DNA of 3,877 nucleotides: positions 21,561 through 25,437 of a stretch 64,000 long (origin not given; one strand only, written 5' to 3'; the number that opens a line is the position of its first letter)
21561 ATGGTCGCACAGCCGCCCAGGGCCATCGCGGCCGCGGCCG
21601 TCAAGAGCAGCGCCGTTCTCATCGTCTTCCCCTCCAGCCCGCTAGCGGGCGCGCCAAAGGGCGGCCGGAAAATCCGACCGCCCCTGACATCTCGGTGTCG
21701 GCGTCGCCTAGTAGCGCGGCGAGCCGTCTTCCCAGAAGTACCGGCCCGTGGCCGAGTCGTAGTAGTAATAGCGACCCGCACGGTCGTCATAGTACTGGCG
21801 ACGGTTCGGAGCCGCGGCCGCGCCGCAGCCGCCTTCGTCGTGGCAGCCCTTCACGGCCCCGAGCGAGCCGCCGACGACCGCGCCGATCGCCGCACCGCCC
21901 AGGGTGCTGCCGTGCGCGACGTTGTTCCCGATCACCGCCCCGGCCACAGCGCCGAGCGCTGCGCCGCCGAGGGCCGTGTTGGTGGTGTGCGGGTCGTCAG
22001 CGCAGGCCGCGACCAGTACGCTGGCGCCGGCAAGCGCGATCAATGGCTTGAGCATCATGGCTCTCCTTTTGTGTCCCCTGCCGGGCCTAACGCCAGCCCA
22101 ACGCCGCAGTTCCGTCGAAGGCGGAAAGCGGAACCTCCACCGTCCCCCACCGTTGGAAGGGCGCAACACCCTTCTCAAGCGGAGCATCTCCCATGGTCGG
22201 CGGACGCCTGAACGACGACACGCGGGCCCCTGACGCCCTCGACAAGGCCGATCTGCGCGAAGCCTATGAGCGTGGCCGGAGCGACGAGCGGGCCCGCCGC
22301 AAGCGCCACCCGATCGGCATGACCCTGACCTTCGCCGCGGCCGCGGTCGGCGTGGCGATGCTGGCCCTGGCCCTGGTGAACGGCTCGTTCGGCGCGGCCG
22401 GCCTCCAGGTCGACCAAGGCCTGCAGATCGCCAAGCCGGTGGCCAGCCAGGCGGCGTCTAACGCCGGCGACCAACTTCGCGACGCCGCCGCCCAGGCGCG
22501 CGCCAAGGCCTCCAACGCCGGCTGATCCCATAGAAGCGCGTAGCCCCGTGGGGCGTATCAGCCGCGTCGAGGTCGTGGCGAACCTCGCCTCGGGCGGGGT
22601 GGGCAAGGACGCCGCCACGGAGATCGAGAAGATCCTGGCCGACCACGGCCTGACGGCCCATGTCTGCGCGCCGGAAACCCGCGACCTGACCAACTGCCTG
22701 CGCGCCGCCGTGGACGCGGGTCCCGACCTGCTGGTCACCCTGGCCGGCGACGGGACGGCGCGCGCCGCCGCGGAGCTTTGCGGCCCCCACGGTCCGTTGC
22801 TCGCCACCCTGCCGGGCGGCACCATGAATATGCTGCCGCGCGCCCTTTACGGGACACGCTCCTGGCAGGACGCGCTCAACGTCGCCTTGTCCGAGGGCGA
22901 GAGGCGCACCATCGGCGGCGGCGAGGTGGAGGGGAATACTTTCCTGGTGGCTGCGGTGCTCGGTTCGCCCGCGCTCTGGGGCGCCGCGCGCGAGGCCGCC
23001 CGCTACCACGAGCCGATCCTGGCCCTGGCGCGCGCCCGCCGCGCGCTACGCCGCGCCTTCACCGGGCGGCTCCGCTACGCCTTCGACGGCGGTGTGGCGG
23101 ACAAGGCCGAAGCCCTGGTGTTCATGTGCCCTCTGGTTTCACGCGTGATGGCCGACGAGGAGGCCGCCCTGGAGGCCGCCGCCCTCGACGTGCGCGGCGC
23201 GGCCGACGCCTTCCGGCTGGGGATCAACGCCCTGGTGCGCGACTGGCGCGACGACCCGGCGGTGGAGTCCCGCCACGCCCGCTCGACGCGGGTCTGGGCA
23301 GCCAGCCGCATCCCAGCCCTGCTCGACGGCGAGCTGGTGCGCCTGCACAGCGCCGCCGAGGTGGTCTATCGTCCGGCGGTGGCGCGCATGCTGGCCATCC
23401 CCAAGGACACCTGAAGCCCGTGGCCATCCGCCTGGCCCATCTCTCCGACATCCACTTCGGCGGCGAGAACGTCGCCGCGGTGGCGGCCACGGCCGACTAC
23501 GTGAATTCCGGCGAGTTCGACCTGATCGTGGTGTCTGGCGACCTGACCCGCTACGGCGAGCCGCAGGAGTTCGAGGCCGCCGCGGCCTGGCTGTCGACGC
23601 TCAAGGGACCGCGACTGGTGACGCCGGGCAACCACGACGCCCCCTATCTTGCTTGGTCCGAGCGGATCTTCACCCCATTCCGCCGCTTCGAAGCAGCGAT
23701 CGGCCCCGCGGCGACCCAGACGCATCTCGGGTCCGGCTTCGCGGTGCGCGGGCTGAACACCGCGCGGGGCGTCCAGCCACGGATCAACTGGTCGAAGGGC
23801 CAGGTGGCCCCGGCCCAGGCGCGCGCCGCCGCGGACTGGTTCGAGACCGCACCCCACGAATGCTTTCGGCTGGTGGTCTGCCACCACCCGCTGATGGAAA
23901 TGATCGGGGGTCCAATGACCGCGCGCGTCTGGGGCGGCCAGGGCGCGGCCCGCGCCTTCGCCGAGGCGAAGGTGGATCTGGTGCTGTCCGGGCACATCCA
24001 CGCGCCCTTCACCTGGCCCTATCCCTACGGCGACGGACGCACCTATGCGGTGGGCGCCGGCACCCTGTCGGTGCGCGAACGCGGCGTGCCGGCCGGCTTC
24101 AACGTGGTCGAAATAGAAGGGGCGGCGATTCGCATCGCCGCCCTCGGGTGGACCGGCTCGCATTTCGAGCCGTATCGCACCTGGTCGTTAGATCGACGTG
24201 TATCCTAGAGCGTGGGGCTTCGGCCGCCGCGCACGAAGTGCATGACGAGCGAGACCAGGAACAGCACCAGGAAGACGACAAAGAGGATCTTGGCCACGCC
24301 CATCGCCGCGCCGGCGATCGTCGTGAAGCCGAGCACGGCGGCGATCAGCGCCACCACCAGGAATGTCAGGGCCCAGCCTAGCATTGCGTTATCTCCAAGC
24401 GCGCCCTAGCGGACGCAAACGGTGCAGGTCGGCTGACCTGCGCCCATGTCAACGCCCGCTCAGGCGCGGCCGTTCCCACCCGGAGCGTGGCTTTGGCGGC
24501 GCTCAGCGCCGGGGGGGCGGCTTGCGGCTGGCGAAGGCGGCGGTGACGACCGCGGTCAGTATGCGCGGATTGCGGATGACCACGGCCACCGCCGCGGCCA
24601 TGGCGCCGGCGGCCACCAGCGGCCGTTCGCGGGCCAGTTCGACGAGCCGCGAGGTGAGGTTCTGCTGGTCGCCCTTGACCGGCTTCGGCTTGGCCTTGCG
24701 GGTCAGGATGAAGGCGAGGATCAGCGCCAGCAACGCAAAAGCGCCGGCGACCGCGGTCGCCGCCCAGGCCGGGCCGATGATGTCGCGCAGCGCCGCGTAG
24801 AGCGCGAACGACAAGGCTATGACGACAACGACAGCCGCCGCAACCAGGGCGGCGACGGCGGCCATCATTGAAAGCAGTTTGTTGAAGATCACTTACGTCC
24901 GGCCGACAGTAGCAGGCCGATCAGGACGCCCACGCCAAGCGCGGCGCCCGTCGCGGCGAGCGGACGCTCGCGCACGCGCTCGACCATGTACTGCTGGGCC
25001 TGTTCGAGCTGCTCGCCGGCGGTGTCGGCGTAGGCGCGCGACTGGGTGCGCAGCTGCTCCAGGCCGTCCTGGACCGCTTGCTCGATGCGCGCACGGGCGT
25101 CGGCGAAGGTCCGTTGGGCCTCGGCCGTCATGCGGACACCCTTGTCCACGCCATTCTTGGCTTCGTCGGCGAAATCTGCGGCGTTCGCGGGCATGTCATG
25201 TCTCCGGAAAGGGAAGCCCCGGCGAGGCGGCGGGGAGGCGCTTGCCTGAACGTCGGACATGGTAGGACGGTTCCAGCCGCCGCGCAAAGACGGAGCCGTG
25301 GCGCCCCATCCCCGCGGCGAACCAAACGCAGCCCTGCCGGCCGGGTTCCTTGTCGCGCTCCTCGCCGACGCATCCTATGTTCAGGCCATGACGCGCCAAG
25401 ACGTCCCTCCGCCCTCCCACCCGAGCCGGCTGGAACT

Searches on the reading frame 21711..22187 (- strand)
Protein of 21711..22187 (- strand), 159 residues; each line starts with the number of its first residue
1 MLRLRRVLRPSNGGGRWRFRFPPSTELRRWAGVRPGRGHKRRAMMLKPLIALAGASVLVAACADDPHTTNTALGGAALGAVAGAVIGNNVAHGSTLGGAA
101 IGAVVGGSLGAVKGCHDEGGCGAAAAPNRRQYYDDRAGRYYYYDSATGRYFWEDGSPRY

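Call 17: search_protein_families(library=pfam, proteins=[window:21711-22187:-], max_evalue=0.01)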
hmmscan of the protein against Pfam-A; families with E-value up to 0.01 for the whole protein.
window:21711-22187:- (159 aa): 6 families
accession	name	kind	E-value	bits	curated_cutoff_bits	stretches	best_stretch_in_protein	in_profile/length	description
PF13441.11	Gly-zipper_YMGG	-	2.8e-05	24.2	28.9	1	71-114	2-43/45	YMGG-like Gly-zipper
PF13488.11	Gly-zipper_Omp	-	0.0001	22.6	25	1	74-116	1-41/46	Glycine zipper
PF05433.20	Rick_17kDa_Anti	-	0.00035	20.9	24.2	1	74-110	1-39/43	Glycine zipper 2TM domain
PF17780.6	OCRE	-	0.0013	19.2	24.7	1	127-150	25-48/52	OCRE domain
PF00397.32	WW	-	0.0039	17.6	26.9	1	130-149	6-25/31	WW domain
PF13436.11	Gly-zipper_OmpA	-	0.0081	16.4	27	1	71-113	3-43/44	Glycine-zipper domain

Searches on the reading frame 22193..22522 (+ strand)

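Call 17: search_protein_families(library=pfam, proteins=[window:22193-22522:+], max_evalue=0.01)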
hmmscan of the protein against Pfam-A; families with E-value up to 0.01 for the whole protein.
window:22193-22522:+ (110 aa): 1 family
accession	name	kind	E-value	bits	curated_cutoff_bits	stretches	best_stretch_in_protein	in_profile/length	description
PF23600.1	DUF7139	-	0.0049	16.9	30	1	20-68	2-49/150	Domain of unknown function (DUF7139)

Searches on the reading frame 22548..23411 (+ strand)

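Call 18: search_protein_families(library=pfam, proteins=[window:22548-23411:+], max_evalue=0.01)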
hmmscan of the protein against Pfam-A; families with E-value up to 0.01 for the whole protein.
window:22548-23411:+ (288 aa): 2 families
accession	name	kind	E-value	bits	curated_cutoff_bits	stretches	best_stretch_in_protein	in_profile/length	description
PF00781.29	DAGK_cat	-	7.9e-13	48.5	23.6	1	8-119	3-118/125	Diacylglycerol kinase catalytic domain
PF01513.26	NAD_kinase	-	9.4e-06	26.4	25.5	1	41-97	59-111/130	ATP-NAD kinase N-terminal domain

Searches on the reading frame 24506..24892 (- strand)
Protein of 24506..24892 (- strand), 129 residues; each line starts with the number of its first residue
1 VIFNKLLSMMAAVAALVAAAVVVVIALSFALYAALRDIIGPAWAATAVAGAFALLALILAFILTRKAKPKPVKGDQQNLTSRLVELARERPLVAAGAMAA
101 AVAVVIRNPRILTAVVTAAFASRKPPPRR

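Call 18: search_protein_families(library=pfam, proteins=[window:24506-24892:-], max_evalue=0.01)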
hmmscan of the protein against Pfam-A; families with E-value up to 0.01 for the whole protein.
window:24506-24892:- (129 aa): 1 family
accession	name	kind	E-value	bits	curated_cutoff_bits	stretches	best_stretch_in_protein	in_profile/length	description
PF07332.16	Phage_holin_3_6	-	0.00035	21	28.4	1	5-70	32-97/116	Putative Actinobacterial Holin-X, holin superfamily III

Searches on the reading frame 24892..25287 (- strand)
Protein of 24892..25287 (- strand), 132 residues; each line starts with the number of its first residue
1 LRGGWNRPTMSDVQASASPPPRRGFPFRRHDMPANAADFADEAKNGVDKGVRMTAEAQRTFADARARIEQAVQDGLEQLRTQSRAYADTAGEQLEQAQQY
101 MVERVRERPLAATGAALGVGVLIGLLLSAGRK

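Call 18: search_protein_families(library=pfam, proteins=[window:24892-25287:-], max_evalue=0.01)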
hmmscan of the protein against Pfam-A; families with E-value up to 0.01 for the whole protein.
window:24892-25287:- (132 aa): 2 families
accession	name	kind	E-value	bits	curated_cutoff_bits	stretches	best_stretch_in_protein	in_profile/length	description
PF19029.5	DUF883_C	-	7.3e-08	32.4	27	1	104-128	4-28/30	DUF883 C-terminal glycine zipper region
PF01442.23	Apolipoprotein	-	0.0025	18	90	1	37-103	98-165/190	Apolipoprotein A1/A4/E domain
